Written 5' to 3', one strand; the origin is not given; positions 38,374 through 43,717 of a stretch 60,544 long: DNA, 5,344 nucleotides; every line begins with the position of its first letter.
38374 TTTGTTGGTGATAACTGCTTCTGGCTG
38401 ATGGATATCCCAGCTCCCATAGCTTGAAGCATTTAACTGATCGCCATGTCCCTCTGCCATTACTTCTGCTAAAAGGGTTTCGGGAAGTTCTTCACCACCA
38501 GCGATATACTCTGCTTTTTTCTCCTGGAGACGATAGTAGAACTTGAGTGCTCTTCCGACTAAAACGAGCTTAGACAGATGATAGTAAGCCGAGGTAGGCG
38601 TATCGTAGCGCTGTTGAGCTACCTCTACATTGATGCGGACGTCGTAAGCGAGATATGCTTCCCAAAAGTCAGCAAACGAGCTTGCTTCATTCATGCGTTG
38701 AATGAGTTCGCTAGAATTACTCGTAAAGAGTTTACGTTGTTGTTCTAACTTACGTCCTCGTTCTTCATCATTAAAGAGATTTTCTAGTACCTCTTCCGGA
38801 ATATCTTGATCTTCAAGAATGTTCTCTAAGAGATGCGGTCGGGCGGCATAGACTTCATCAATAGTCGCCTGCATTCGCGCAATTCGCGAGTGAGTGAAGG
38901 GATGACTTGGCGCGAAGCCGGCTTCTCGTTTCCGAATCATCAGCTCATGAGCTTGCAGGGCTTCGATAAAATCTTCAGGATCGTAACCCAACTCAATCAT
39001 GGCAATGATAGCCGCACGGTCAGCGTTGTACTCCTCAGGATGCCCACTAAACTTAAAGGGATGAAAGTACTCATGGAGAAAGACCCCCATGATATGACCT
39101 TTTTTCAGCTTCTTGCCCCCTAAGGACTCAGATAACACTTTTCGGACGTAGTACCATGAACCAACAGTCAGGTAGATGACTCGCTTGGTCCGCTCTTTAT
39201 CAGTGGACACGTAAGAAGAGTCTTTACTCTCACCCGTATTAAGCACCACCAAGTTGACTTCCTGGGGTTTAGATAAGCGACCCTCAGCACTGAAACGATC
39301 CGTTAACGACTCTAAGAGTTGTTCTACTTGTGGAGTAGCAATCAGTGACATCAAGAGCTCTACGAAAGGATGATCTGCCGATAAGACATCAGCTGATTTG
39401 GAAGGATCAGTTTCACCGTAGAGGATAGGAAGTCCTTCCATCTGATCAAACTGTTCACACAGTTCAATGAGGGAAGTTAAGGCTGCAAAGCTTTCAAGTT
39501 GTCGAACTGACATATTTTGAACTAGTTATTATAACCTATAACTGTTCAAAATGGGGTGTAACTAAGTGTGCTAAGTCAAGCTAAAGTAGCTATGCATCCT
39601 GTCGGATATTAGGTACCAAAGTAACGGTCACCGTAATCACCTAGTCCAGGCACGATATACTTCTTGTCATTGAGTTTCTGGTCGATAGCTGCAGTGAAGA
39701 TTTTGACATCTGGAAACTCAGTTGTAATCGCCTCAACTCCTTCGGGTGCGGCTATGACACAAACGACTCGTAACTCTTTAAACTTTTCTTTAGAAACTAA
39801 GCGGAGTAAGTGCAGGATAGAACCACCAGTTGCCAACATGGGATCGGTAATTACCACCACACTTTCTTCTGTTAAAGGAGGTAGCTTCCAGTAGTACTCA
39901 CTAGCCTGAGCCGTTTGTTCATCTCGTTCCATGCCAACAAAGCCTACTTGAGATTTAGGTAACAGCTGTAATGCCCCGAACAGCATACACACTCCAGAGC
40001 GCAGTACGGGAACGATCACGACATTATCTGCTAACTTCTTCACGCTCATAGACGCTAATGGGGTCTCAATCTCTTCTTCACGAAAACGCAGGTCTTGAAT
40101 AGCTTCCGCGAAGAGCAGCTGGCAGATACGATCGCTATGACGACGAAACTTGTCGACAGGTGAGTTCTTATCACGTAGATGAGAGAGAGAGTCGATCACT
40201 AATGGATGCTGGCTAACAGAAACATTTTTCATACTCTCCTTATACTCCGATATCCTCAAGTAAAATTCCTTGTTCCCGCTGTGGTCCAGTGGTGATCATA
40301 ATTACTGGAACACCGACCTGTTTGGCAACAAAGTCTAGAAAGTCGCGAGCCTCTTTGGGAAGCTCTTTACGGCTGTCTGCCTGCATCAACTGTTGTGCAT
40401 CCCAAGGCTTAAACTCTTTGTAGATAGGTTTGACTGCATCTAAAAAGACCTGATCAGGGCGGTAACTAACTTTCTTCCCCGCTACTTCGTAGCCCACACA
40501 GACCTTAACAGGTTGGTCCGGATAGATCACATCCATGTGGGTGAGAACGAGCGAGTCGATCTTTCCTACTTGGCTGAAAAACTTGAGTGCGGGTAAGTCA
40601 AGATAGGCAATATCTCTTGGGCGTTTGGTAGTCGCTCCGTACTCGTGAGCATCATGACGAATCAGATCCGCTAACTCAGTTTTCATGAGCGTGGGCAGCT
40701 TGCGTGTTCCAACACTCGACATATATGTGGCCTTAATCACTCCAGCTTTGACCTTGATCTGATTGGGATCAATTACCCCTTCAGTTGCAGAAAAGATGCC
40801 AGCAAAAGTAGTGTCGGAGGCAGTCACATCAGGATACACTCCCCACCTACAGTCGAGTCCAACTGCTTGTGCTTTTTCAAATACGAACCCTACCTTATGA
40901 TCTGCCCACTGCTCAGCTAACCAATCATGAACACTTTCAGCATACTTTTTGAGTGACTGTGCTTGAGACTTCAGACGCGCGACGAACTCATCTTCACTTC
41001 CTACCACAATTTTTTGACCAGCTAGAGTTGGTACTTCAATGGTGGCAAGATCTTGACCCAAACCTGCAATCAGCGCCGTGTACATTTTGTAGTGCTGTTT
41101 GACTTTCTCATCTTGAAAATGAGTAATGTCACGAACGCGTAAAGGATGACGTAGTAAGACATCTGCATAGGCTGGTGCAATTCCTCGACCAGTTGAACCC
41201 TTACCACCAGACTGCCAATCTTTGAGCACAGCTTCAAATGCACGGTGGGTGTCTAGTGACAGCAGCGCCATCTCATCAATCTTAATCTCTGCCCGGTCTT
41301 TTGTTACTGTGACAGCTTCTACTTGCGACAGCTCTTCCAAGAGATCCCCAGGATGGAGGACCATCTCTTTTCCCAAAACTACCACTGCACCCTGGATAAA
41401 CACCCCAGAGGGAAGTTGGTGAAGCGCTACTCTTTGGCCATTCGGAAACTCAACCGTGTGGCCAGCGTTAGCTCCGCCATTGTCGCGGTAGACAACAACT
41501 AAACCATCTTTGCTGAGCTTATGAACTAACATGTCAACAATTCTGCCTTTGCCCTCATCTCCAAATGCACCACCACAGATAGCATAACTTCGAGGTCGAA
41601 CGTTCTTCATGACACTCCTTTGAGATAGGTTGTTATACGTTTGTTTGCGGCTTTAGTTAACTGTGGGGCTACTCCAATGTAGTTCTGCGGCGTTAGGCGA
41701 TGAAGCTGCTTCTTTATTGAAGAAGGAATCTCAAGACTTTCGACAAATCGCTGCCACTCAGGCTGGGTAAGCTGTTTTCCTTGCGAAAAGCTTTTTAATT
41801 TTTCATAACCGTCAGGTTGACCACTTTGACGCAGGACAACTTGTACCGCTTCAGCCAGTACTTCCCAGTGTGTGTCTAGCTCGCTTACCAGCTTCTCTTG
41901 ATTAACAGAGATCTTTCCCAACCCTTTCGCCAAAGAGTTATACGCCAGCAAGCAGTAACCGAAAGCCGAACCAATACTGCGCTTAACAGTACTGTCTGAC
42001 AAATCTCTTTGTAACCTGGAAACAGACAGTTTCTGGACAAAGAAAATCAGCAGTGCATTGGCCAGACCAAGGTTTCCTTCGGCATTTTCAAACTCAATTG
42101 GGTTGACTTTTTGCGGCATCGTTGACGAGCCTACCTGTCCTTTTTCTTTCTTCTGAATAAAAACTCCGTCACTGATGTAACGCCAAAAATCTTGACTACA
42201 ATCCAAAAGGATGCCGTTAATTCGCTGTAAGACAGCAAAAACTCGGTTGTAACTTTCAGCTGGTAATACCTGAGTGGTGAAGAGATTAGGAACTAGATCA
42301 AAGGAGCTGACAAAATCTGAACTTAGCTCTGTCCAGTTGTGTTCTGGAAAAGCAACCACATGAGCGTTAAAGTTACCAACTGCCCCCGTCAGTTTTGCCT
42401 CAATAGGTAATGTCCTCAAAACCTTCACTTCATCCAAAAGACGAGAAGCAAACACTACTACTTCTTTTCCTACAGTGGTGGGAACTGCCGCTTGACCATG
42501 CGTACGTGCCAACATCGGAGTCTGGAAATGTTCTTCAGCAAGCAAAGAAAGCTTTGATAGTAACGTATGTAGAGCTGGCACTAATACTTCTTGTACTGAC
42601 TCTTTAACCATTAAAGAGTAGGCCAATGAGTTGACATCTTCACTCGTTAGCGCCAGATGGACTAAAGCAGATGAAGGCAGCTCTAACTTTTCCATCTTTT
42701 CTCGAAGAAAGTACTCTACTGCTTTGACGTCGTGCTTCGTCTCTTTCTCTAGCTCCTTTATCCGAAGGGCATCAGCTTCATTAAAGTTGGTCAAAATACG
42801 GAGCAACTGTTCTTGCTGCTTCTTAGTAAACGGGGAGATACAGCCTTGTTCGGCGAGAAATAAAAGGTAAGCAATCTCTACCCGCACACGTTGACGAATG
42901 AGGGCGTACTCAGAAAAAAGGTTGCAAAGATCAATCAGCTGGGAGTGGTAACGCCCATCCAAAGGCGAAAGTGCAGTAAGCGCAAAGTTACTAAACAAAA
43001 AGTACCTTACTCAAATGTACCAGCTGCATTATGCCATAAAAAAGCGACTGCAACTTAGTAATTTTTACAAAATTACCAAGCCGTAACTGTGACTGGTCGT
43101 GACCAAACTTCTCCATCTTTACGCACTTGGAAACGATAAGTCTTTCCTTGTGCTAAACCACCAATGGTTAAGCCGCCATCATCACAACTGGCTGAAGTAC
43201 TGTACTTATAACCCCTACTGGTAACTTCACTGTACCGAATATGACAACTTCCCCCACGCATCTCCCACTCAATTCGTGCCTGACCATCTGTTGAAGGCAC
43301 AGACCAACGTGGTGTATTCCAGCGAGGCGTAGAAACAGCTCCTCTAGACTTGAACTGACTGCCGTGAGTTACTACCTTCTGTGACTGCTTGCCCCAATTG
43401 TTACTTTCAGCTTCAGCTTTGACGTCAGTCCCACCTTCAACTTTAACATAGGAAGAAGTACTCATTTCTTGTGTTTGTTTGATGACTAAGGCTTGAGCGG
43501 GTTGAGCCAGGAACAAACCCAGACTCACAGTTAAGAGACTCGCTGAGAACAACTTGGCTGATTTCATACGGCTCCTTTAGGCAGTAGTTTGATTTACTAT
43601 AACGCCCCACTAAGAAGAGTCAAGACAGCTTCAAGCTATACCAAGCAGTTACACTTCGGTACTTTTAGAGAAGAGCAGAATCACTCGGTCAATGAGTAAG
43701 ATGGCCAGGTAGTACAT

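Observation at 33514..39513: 1999-aa cytoplasmic giant protein fusing an M48-type metalloprotease motif set to an ABC1/UbiB kinase-like domain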

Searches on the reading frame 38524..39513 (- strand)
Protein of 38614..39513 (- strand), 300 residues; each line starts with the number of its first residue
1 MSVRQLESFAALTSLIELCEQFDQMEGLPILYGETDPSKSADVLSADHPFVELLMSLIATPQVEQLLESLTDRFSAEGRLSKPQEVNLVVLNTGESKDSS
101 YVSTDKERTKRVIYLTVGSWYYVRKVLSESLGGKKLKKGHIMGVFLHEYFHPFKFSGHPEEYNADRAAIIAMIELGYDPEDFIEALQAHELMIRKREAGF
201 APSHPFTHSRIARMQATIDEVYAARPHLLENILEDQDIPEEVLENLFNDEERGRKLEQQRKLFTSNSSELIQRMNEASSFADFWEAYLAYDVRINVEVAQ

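Call 12: search_solved_structures(query=window:38614-39513:-, max_evalue=10, show_alignments=3)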
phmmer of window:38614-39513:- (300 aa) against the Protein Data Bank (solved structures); distinct sequences matched with E-value up to 10: 3.
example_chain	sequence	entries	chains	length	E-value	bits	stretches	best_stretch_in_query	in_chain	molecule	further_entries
3c37_A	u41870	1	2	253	0.065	15.8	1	160-221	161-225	Peptidase, M48 family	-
4bub_A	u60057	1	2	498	1.4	11.4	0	160-188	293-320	UDP-N-ACETYLMURAMOYL-L-ALANYL-D-GLUTAMATE--LD-LYSINE LIGASE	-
5znp_A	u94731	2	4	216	1.6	11.3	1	147-183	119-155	SHORT LIFE family protein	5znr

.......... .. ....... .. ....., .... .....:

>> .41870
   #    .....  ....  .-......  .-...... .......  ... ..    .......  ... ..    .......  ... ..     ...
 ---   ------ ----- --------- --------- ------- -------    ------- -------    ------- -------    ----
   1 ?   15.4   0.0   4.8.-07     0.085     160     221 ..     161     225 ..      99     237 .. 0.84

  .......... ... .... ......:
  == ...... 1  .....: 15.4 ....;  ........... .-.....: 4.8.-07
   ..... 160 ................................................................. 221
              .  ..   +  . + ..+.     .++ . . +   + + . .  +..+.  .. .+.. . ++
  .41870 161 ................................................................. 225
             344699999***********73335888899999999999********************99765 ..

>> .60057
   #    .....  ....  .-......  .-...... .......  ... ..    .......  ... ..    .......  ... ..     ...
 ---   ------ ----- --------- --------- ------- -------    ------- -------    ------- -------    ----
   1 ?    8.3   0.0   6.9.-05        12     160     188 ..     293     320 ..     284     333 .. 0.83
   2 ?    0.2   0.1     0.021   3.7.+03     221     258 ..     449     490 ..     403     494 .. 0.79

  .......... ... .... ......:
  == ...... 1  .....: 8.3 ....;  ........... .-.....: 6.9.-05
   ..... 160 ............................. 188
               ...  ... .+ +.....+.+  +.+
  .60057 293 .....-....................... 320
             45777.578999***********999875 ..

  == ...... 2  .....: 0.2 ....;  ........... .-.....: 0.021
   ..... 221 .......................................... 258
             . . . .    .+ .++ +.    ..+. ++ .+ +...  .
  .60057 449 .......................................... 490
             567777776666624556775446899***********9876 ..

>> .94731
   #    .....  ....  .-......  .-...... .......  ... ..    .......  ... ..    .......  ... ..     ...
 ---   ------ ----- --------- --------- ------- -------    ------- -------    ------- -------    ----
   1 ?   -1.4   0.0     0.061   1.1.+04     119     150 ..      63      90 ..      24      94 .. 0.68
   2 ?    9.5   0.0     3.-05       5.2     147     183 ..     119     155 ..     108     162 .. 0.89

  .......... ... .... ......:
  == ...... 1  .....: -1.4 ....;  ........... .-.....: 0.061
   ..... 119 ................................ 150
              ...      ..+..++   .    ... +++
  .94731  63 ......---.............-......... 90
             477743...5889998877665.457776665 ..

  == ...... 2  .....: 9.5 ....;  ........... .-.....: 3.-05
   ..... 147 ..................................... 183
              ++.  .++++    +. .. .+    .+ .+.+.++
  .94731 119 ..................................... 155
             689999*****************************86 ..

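Call 18: search_protein_families(library=pfam, proteins=[window:38614-39513:-], max_evalue=10)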
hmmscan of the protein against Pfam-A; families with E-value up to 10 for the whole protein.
window:38614-39513:- (300 aa): 2 families
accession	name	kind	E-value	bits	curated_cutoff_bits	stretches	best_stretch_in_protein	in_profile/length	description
PF01435.24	Peptidase_M48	-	0.00022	21.5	20.3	1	159-216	138-184/186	Peptidase family M48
PF20306.3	Sp-DndD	-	0.075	13.6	27.2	1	228-252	5-29/51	Small protein found in certain Dnd DNA modification systems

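Call 39: search_solved_structures(query=A2, max_evalue=0.01, show_alignments=2)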
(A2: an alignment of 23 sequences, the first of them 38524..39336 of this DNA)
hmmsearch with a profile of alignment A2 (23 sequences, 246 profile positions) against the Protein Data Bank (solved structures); distinct sequences matched with E-value up to 0.01: 10.
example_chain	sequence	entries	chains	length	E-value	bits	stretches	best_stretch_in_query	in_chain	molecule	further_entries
3c37_A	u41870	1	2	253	1.2e-11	47.6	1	83-144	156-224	Peptidase, M48 family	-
6ait_A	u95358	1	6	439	3.7e-07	32.9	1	83-144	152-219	Beta-barrel assembly-enhancing protease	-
28jr_F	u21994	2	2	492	4.7e-07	32.6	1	83-144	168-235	Beta-barrel assembly-enhancing protease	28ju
28jl_F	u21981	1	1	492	4.8e-07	32.5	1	83-144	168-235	Beta-barrel assembly-enhancing protease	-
6sar_A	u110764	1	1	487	5e-07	32.5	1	83-144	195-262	Beta-barrel assembly-enhancing protease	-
28jq_F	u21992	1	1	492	5.9e-07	32.2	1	83-144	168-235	Beta-barrel assembly-enhancing protease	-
5i8l_A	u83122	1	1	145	0.00067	22.2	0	95-117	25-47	Lysozyme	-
3dwb_A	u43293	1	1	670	0.0047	19.5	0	18-73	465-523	Endothelin-converting enzyme 1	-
4il3_A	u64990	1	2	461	0.0081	18.7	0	46-65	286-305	Ste24p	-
3zuk_A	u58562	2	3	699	0.0092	18.5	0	17-111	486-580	ENDOPEPTIDASE, PEPTIDASE FAMILY M13 | Probable zinc metalloprotease Zmp1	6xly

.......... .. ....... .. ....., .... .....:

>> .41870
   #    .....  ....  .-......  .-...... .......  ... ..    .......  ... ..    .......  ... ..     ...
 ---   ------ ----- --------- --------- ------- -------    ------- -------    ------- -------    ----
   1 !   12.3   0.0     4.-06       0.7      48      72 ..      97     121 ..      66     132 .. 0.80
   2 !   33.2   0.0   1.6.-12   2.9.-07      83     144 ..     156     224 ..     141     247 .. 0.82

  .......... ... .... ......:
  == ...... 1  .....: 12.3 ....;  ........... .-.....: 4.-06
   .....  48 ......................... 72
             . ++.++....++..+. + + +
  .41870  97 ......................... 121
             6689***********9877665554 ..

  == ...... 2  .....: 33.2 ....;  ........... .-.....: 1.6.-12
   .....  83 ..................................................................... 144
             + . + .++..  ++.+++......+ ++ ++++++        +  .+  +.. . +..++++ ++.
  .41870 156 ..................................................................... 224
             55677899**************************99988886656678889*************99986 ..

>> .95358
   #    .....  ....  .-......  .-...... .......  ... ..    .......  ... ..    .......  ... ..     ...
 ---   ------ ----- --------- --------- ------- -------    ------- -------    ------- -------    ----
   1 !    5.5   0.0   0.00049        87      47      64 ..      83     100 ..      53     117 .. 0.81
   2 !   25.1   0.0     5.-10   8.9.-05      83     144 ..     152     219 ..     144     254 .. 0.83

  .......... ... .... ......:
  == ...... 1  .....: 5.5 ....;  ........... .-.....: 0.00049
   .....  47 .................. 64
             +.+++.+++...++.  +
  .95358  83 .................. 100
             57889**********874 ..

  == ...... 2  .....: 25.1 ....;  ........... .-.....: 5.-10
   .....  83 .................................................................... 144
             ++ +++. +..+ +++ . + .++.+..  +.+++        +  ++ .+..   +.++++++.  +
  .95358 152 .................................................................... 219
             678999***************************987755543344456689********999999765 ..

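Call 44: predict_structure(alignment_id=A2)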
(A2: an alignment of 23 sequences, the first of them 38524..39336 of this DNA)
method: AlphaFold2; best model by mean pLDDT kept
length: 271 residues; sequences in the alignment: 23
mean_pLDDT: 85.8   pTM: 0.72
mean pLDDT of the five models: 85.8, 83.8, 83.7, 80.5, 79.6
residues with pLDDT >= 90: 123; 70-90: 118; 50-70: 30; < 50: 0
segments of 3 or more residues with pLDDT < 50: none
pLDDT, mean of each block of 10 residues (from residue 1): 83 73 74 80 84 89 93 95 95 79 95 95 96 80 85 98 95 88 84 67 87 96 91 87 76 82 73 51
secondary structure, 60 per line:
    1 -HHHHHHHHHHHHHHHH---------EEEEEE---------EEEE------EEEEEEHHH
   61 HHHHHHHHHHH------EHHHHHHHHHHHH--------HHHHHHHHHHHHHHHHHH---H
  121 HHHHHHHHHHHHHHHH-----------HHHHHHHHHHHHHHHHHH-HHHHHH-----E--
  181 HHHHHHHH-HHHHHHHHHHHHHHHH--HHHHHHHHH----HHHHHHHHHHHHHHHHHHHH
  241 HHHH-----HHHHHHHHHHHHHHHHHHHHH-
elements in order: H2-17 E27-32 E42-45 E52-57 H58-71 H79-90 H99-116 H120-136 H148-165 H167-172 H181-188 H190-205 H208-216 H221-244 H250-270

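Call 47: fold_search(model_id=the predicted structure, library=pdb)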
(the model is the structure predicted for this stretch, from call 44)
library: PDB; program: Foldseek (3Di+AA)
matches with E <= 10: 657; with E <= 0.001: 0
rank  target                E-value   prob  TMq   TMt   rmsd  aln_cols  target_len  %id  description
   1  9h2h_G                7.7e-02  0.33  0.18  0.20  19.5       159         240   16  AcMNPV apical cap - composite map of the C2 plug (released 2025-06-04)
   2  7z6s_C                1.3e-01  0.38  0.23  0.19  11.0       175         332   10  MATCAP bound to a human 14 protofilament microtubule (released 2022-05-11)
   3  2p4y_A                1.5e-01  0.13  0.14  0.15  18.1       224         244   12  Crystal structure of human PPAR-gamma-ligand binding domain complexed with an indole-based modulator (released 2008-01-08)
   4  7z5g_C                2.2e-01  0.21  0.20  0.17  11.7       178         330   10  human apo MATCAP (released 2022-05-11)
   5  7z5g_B                2.5e-01  0.41  0.23  0.20   8.5       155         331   10  human apo MATCAP (released 2022-05-11)
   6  7z5g_D                2.5e-01  0.20  0.20  0.17  11.7       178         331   10  human apo MATCAP (released 2022-05-11)
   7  6ait_F                2.9e-01  0.82  0.43  0.30  15.4       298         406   13  Crystal structure of E. coli BepA (released 2018-12-26)
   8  4jyg_A                3.4e-01  0.07  0.14  0.15  18.5       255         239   10  Crystal structure of RARbeta LBD in complex with agonist BMS411 [4-{[(5,5-dimethyl-8-phenyl-5,6-dihydronaphthalen-2-yl (released 2014-03-19)
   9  4xuh_A                3.8e-01  0.09  0.16  0.17  17.2       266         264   11  PPARgamma ligand binding domain in complex with sulindac sulfide (released 2016-07-27)
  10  7apo_A                4.0e-01  0.13  0.18  0.20  16.8       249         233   11  Crystal structure of RARalpha ligand binding domain in complex with a fragment of the TIF2 coactivator (released 2021-08-04)
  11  7wgp_A                4.2e-01  0.09  0.13  0.13  15.8       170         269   13  X-ray structure of human PPAR gamma ligand binding domain-fenofibric acid co-crystals obtained by co-crystallization (released 2022-05-25)
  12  6t1v_A                4.4e-01  0.08  0.14  0.14  17.9       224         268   10  Structure of PPARg H494Y mutant in complex with GW1929 (released 2021-04-14)
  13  7ahj_B                4.6e-01  0.13  0.13  0.14  15.7       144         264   11  Crystal structure of PPARgamma V290M mutant ligand binding domain in complex with farglitazar (released 2020-10-14)
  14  3cwd_A                4.6e-01  0.10  0.13  0.14  15.8       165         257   12  Molecular recognition of nitro-fatty acids by PPAR gamma (released 2008-07-08)
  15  7wgq_A                4.6e-01  0.08  0.13  0.13  15.9       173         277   13  X-ray structure of human PPAR gamma ligand binding domain-pemafibrate co-crystals obtained by co-crystallization (released 2022-05-25)
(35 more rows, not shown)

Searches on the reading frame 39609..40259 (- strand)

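Call 9: search_protein_families(library=pfam, proteins=[window:39609-40259:-], max_evalue=0.001)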
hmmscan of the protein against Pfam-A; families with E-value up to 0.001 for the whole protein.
window:39609-40259:- (216 aa): 2 families
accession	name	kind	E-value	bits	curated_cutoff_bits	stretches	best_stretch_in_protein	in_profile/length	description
PF14681.12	UPRTase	-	2e-66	223.8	27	1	15-216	1-206/206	Uracil phosphoribosyltransferase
PF00156.33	Pribosyltran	-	2.2e-10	40.5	26.3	1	74-179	21-134/158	Phosphoribosyl transferase domain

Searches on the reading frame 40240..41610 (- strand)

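Call 9: search_protein_families(library=pfam, proteins=[window:40240-41610:-], max_evalue=0.001)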
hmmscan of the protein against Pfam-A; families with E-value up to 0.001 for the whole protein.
window:40240-41610:- (456 aa): 1 family
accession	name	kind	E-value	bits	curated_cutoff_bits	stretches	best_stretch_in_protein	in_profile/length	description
PF00709.27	Adenylsucc_synt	-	7.1e-96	321.9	27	1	11-448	2-415/416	Adenylosuccinate synthetase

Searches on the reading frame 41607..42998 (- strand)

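Call 9: search_protein_families(library=pfam, proteins=[window:41607-42998:-], max_evalue=0.001)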
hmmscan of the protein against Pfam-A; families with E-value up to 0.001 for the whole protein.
window:41607-42998:- (463 aa): 3 families
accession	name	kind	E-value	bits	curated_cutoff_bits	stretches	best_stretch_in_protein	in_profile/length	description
PF00206.25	Lyase_1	-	7.6e-44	150.8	27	1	25-308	11-305/312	Lyase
PF08328.16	ASL_C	-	1.5e-43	147.9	35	1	327-441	1-115/115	Adenylosuccinate lyase C-terminal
PF13566.11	DUF4130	-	0.00088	19.8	27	0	64-99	17-52/146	Domain of unknown function (DUF4130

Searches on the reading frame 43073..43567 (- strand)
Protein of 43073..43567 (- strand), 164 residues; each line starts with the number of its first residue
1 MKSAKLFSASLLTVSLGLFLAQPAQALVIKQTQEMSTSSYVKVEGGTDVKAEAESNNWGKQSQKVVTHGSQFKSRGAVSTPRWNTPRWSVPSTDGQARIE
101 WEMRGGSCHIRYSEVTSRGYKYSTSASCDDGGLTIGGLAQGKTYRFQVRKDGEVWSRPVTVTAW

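Call 9: search_protein_families(library=pfam, proteins=[window:43073-43567:-], max_evalue=0.001)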
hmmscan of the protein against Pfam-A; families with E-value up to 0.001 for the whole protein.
window:43073-43567:- (164 aa): 1 family
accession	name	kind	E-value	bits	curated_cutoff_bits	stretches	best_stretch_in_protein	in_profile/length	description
PF16656.11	Pur_ac_phosph_N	-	0.00044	21.2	30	1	88-162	19-92/93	Purple acid Phosphatase, N-terminal domain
